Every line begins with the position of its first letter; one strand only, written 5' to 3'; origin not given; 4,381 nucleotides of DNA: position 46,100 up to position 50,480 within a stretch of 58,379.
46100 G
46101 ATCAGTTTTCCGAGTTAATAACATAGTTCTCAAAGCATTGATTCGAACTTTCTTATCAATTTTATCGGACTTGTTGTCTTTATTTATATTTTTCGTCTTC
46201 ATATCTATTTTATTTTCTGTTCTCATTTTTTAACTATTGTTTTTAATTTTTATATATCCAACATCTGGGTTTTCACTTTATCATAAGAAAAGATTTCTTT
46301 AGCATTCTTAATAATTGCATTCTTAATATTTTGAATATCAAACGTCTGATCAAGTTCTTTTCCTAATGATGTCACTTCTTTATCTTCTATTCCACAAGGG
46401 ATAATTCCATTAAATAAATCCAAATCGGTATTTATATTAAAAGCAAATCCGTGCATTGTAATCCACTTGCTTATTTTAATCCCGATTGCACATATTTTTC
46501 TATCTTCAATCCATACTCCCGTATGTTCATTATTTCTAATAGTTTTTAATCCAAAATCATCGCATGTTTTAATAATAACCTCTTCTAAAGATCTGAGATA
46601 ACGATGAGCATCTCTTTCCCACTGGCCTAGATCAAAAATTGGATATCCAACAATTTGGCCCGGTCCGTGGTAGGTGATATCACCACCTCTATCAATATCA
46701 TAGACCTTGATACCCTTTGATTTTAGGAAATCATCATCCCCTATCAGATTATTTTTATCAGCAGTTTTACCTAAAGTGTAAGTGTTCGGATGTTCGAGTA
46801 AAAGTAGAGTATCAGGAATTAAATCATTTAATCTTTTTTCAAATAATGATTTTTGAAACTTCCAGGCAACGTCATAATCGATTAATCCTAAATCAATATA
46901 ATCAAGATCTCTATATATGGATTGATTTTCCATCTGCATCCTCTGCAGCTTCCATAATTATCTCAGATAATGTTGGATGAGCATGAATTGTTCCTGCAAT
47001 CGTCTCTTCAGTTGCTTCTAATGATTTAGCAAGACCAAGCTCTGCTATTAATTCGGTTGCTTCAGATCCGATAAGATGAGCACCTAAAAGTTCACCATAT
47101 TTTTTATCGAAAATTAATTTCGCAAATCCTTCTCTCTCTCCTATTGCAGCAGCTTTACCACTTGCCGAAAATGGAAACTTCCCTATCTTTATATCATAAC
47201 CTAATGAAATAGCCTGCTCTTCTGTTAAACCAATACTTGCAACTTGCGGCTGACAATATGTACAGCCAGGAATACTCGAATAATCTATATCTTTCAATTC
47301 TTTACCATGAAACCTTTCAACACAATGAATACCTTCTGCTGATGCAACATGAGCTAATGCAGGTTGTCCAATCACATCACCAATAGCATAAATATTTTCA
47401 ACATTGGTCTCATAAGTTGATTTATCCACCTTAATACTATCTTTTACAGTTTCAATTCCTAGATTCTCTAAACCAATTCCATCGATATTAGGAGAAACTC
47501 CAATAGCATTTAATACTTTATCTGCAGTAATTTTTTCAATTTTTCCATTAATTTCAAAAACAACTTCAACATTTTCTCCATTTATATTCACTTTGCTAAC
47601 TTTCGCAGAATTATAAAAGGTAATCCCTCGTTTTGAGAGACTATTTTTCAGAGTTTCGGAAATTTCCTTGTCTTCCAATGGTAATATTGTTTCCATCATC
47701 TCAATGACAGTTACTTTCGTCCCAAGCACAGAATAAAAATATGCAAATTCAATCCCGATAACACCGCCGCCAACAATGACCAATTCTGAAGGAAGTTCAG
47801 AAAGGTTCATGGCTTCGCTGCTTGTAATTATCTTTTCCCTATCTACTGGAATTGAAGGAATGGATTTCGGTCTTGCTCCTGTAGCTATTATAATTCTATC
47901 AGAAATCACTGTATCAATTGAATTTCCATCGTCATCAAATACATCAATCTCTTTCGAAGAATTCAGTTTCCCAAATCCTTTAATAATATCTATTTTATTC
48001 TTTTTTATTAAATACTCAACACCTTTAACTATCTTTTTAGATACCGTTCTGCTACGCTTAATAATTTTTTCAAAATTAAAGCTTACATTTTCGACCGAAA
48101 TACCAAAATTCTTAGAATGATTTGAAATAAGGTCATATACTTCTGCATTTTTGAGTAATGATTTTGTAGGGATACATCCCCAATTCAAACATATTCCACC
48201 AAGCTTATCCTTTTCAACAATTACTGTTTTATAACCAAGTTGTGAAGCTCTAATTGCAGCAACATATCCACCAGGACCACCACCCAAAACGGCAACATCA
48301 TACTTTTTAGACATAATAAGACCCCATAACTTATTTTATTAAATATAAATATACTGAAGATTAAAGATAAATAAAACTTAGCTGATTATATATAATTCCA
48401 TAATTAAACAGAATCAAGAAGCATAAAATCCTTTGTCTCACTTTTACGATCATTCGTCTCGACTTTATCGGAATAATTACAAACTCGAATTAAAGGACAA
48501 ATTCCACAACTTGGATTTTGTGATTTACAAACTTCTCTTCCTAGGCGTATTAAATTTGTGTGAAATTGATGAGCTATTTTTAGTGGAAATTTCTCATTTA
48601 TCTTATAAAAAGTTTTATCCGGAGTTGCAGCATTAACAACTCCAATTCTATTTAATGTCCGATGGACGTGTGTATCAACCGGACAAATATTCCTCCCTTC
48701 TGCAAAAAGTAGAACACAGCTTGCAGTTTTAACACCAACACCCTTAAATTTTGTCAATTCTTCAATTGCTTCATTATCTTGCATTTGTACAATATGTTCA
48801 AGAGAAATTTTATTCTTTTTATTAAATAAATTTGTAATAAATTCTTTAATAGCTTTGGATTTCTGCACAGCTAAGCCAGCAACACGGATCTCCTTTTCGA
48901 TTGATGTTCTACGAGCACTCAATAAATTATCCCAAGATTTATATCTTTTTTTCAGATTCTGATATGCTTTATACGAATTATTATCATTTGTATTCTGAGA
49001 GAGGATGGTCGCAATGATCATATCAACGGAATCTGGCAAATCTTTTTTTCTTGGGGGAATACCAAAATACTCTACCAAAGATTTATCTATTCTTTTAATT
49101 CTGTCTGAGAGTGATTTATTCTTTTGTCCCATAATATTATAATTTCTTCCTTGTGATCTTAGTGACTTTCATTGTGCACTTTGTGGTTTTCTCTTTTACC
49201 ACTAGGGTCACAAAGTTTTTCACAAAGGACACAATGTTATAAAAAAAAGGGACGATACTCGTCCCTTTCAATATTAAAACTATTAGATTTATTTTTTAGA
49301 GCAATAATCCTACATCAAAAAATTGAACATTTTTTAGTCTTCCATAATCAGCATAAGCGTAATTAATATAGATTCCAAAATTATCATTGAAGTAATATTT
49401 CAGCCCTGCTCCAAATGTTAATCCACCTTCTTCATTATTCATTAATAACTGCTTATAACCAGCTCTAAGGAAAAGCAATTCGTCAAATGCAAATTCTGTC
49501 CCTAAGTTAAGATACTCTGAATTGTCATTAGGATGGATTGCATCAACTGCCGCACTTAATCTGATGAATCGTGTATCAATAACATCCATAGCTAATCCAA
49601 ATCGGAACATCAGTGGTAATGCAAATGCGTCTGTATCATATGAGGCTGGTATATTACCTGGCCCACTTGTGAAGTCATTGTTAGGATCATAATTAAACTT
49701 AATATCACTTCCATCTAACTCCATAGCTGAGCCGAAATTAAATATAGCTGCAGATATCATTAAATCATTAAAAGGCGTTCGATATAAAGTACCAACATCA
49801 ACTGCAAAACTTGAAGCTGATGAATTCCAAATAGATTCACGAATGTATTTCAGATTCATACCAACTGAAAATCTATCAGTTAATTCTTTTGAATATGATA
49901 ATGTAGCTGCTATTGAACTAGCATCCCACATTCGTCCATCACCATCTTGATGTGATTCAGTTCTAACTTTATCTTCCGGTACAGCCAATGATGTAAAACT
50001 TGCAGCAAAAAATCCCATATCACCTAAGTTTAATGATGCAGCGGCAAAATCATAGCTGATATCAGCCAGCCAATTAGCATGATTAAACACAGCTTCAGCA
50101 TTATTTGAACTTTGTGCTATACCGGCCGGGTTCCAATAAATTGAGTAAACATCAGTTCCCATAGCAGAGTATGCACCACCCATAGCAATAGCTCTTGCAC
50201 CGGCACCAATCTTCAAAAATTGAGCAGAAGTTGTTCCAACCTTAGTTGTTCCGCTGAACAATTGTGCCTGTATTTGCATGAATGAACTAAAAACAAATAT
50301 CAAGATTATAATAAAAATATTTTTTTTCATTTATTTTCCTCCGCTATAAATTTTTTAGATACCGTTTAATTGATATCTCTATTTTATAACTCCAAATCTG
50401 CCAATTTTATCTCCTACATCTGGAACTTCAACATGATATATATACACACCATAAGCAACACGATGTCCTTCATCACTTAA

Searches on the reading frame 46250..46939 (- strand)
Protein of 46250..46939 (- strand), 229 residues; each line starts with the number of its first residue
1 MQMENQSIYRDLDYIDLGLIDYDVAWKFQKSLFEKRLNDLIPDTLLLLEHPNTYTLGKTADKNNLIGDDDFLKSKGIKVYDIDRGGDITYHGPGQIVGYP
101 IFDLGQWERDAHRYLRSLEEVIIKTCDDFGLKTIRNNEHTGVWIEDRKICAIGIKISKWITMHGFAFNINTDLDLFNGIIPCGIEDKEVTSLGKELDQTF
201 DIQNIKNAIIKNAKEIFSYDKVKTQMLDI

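Call 66: search_protein_families(library=pfam, proteins=[window:46250-46939:-], max_evalue=0.00001)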
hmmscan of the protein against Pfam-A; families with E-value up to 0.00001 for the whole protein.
window:46250-46939:- (229 aa): 1 family
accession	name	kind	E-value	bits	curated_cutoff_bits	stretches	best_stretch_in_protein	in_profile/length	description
PF21948.1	LplA-B_cat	-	2.9e-56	191.1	27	1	21-212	1-198/200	Lipoyl protein ligase A/B catalytic domain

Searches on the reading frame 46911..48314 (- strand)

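Call 66: search_protein_families(library=pfam, proteins=[window:46911-48314:-], max_evalue=0.00001)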
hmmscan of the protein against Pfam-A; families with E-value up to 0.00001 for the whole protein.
window:46911-48314:- (467 aa): 10 families
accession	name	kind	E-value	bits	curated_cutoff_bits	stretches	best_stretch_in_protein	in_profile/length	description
PF07992.20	Pyr_redox_2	-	8.6e-69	232.6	26.1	1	5-328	1-291/291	Pyridine nucleotide-disulphide oxidoreductase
PF02852.28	Pyr_redox_dim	-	2.5e-36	124.7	25.3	1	348-457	1-110/110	Pyridine nucleotide-disulphide oxidoreductase, dimerisation domain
PF00070.33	Pyr_redox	-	8.2e-22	78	22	1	178-254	2-80/82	Pyridine nucleotide-disulphide oxidoreductase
PF13738.12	Pyr_redox_3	-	9e-16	58.4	30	1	9-312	2-305/305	Pyridine nucleotide-disulphide oxidoreductase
PF12831.13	FAD_oxidored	-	4.7e-09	36.5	27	1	6-41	1-37/416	FAD dependent oxidoreductase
PF00890.30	FAD_binding_2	-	2.5e-08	34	20.4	0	6-43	1-38/414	FAD binding domain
PF01266.30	DAO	-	3.7e-08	33.7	27.9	0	178-206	2-30/353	FAD dependent oxidoreductase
PF13450.12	NAD_binding_8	-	1.8e-07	31.7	21.9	0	9-42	1-35/68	NAD(P)-binding Rossmann-like domain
PF03486.20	HI0933_like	-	5.7e-07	29.7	50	0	6-37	2-33/244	HI0933-like protein Rossmann domain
PF01134.28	GIDA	-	5.1e-06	26.2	22.1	0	6-60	1-53/391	Glucose inhibited division protein A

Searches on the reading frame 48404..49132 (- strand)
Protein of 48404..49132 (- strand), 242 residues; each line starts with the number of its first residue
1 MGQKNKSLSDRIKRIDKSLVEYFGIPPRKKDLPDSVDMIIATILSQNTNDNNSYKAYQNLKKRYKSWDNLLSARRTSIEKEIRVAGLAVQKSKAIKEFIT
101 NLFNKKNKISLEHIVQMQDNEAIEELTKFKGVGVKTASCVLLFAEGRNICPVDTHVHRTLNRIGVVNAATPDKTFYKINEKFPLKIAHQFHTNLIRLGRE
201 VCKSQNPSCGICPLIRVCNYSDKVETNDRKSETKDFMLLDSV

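Call 66: search_protein_families(library=pfam, proteins=[window:48404-49132:-], max_evalue=0.00001)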
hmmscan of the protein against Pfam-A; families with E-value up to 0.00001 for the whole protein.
window:48404-49132:- (242 aa): 2 families
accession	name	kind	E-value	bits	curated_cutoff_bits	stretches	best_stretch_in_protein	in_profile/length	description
PF00730.31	HhH-GPD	-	9e-16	58.6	26.2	1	40-183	1-107/108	HhH-GPD superfamily base excision DNA repair protein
PF22175.2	Ogg-HhH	-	5e-07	29.9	27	1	43-189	28-170/173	8-oxoguanine DNA glycosylase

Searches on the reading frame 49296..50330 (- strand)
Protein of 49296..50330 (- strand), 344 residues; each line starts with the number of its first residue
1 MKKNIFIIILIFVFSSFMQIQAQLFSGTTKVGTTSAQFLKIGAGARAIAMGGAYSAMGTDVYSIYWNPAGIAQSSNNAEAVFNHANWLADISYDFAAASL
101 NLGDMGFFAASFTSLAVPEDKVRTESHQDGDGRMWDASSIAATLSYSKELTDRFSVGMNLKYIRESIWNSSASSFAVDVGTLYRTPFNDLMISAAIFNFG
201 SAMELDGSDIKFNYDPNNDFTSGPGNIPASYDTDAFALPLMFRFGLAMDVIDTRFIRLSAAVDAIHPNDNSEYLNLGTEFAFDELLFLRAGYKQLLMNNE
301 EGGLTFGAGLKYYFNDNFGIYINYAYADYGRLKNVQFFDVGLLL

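Call 66: search_protein_families(library=pfam, proteins=[window:49296-50330:-], max_evalue=0.00001)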
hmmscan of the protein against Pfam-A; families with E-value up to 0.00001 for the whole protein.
window:49296-50330:- (344 aa): 2 families
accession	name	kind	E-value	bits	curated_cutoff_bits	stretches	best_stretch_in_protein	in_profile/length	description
PF19572.5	PorV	-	1.1e-12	48.5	27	1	30-211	7-197/243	Type IX secretion system protein PorV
PF13505.12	OMP_b-brl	-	3e-06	28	28.7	0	287-341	104-170/175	Outer membrane protein beta-barrel domain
